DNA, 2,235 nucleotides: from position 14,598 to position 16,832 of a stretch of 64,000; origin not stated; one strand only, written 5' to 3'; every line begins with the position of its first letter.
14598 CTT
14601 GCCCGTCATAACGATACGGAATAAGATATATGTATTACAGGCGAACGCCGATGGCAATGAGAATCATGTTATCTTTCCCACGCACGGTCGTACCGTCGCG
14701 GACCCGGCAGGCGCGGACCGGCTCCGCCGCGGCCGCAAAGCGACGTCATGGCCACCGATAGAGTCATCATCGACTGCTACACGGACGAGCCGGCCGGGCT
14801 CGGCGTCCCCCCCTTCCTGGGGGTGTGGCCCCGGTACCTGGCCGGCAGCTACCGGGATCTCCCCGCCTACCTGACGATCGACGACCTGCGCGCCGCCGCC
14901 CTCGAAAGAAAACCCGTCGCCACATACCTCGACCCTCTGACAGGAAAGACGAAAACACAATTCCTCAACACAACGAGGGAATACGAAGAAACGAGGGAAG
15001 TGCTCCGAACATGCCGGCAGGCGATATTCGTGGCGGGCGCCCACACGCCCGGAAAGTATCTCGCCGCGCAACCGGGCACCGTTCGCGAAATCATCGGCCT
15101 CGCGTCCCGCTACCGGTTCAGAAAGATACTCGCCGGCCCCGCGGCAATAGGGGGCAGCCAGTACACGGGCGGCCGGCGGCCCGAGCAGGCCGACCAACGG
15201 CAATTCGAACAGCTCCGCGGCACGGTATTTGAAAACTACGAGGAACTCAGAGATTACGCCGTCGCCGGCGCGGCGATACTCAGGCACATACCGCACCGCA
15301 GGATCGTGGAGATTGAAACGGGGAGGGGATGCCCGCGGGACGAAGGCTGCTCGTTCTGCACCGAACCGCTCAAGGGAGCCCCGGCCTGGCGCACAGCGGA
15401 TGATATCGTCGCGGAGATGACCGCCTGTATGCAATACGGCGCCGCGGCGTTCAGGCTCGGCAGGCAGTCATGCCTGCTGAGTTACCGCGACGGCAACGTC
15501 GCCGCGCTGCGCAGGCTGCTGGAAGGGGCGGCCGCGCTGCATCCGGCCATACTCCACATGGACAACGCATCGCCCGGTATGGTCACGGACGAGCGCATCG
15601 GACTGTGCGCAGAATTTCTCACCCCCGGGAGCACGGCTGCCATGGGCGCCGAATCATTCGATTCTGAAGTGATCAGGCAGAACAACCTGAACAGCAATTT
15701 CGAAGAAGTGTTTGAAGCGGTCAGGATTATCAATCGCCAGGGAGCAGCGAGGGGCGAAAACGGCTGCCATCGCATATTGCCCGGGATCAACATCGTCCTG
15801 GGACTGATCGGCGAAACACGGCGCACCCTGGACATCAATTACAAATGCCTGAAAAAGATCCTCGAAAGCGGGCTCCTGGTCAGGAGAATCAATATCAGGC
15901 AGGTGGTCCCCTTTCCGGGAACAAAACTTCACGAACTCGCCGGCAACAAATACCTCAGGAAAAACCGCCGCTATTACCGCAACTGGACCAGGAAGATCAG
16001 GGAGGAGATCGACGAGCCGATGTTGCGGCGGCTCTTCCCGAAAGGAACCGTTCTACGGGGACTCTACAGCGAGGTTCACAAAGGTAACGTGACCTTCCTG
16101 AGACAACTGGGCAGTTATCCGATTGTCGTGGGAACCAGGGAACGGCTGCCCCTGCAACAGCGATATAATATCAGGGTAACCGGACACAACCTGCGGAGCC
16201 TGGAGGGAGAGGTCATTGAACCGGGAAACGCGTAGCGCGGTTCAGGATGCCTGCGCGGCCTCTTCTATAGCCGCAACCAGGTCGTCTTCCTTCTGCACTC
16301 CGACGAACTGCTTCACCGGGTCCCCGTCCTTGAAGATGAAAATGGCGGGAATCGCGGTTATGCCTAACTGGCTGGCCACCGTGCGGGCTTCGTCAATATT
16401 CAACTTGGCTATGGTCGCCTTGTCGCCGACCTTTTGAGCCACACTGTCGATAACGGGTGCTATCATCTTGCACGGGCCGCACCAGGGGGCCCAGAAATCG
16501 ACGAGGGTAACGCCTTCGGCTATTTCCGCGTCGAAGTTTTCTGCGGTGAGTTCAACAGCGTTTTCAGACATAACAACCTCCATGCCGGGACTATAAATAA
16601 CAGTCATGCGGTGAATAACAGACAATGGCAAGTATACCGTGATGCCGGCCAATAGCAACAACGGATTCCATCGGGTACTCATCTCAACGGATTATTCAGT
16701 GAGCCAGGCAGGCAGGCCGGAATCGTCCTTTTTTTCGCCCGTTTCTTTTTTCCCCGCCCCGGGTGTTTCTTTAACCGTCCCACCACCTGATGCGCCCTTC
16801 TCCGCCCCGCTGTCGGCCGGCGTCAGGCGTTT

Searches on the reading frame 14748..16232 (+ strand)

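Call 38: search_protein_families(library=pfam, proteins=[window:14748-16232:+], max_evalue=0.001)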
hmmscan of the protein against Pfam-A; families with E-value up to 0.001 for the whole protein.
window:14748-16232:+ (495 aa): 1 family
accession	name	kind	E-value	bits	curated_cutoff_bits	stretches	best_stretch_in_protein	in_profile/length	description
PF04055.27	Radical_SAM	-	2.9e-08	34.5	29.5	1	189-339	1-144/166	Radical SAM superfamily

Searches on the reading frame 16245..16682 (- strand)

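Call 38: search_protein_families(library=pfam, proteins=[window:16245-16682:-], max_evalue=0.001)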
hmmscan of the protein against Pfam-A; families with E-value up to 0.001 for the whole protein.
window:16245-16682:- (146 aa): 3 families
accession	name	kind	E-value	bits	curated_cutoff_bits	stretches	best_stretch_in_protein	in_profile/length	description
PF00085.26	Thioredoxin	-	2e-31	108.5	23.5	1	43-140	3-102/103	Thioredoxin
PF13098.12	Thioredoxin_2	-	1.4e-07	32.2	27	1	58-138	7-103/104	Thioredoxin-like domain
PF13905.12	Thioredoxin_8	-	2.1e-05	25.2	27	1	58-99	3-46/94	Thioredoxin-like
